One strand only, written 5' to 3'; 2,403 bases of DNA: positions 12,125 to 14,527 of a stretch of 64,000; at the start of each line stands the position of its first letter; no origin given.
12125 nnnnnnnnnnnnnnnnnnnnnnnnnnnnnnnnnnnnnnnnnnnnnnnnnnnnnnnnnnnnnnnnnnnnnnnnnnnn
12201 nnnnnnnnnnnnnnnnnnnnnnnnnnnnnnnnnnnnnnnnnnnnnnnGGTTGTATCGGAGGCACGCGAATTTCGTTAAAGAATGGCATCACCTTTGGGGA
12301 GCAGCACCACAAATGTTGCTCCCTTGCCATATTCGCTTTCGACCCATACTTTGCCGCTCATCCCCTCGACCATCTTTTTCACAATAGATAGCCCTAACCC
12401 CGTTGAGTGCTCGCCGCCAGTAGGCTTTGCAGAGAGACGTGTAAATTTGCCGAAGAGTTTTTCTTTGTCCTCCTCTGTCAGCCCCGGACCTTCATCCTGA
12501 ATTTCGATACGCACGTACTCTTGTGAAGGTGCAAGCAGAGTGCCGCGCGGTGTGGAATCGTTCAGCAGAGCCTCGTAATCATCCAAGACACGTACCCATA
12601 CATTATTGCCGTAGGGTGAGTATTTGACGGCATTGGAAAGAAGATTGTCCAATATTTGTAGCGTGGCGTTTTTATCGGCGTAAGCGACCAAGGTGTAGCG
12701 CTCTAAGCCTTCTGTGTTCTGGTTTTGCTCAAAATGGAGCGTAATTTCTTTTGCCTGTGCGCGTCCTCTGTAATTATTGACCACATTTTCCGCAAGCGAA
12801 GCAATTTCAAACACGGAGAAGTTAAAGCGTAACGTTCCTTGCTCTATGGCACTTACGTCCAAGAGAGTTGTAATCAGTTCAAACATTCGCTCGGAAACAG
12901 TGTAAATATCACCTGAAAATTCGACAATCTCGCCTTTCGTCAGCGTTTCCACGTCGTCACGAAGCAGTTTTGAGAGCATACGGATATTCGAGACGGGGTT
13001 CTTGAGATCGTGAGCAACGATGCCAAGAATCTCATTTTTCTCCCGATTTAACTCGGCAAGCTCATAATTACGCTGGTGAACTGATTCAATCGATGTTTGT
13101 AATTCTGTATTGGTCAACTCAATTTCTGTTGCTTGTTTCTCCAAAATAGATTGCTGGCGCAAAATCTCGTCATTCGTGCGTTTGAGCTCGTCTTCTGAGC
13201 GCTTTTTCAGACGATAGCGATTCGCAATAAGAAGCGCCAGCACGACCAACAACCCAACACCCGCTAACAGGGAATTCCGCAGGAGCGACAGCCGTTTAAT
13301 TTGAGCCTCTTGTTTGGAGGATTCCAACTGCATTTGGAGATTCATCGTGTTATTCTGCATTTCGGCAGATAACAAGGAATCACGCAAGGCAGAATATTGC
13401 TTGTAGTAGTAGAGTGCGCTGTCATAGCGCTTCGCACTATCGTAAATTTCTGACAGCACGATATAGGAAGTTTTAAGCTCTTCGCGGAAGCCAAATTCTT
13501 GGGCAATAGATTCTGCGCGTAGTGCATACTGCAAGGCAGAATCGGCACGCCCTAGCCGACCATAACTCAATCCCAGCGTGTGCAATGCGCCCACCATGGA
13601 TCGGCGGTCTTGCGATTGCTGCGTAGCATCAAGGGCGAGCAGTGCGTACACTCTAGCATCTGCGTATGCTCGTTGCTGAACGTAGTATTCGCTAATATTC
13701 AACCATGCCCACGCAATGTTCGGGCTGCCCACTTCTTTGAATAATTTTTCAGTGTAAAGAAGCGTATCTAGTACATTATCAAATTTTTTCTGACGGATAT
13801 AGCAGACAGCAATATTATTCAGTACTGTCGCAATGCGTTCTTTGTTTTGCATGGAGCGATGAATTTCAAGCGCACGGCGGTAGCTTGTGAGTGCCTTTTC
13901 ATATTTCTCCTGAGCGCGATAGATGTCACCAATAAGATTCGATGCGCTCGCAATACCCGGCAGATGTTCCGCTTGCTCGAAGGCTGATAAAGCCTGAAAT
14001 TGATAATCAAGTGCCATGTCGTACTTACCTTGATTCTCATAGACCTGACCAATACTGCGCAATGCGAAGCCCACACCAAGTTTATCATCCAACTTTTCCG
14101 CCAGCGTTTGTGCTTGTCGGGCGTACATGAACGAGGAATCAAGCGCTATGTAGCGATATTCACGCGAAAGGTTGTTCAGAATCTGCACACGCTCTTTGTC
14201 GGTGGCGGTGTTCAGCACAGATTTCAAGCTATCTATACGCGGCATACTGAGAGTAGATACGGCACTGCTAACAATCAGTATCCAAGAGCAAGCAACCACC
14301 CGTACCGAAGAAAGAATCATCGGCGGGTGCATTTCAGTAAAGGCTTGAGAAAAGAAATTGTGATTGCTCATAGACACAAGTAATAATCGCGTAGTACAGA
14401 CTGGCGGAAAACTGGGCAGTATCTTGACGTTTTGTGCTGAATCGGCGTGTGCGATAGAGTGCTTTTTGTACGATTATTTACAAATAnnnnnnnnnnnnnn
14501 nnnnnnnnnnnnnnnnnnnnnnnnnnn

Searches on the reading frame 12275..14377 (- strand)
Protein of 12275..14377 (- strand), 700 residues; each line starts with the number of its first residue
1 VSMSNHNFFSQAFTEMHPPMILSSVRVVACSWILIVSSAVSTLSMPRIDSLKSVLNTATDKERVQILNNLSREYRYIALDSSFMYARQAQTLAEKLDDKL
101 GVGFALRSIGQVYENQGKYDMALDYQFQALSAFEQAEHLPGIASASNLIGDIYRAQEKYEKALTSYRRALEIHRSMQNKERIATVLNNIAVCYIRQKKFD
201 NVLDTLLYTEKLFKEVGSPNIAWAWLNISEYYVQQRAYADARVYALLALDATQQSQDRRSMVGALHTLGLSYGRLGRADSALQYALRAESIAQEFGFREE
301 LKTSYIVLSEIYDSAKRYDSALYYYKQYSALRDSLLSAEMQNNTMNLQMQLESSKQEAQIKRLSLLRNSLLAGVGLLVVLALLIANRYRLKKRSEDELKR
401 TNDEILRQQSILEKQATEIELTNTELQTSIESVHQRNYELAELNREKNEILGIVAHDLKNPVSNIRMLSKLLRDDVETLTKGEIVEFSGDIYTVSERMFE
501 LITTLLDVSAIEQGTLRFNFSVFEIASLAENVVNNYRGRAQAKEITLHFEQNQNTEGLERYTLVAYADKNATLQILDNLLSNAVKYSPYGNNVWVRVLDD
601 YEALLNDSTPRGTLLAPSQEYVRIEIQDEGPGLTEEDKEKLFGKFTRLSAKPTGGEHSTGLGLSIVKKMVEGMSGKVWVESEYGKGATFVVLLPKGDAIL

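Call 49: search_protein_families(library=pfam, proteins=[window:12275-14377:-], max_evalue=0.00001)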
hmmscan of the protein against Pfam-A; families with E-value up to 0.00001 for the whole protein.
window:12275-14377:- (700 aa): 11 families
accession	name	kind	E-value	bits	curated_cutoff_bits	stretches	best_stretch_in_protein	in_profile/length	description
PF13424.12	TPR_12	-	7.7e-36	122.6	30.1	3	106-174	6-76/77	Tetratricopeptide repeat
PF02518.31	HATPase_c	-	8.4e-26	91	26.4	1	568-695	2-109/111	Histidine kinase-, DNA gyrase B-, and HSP90-like ATPase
PF00515.34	TPR_1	-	1.6e-14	53.4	27.8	1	145-174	3-32/34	Tetratricopeptide repeat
PF07719.23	TPR_2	-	2.2e-14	52.8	27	0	145-172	3-30/34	Tetratricopeptide repeat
PF13181.12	TPR_8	-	3.8e-12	45.8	25.7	0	144-172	2-30/34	Tetratricopeptide repeat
PF00512.31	HisKA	-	2.3e-10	40.8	26.9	1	447-514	2-66/66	His Kinase A (phospho-acceptor) domain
PF13374.12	TPR_10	-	5.7e-10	39.3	27.5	0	143-174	2-33/42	Tetratricopeptide repeat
PF13176.12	TPR_7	-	2.4e-07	30.8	27.9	0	148-180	4-36/36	Tetratricopeptide repeat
PF24885.1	TPR_NPHP3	-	3.4e-07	30.4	100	1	55-201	48-201/239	Nephrocystin-3 TPR domain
PF17874.7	TPR_MalT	-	1.2e-06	28.5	45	1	81-322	58-300/336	MalT-like TPR region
PF13432.12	TPR_16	-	2.2e-06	28.4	32.7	0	110-172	4-60/65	Tetratricopeptide repeat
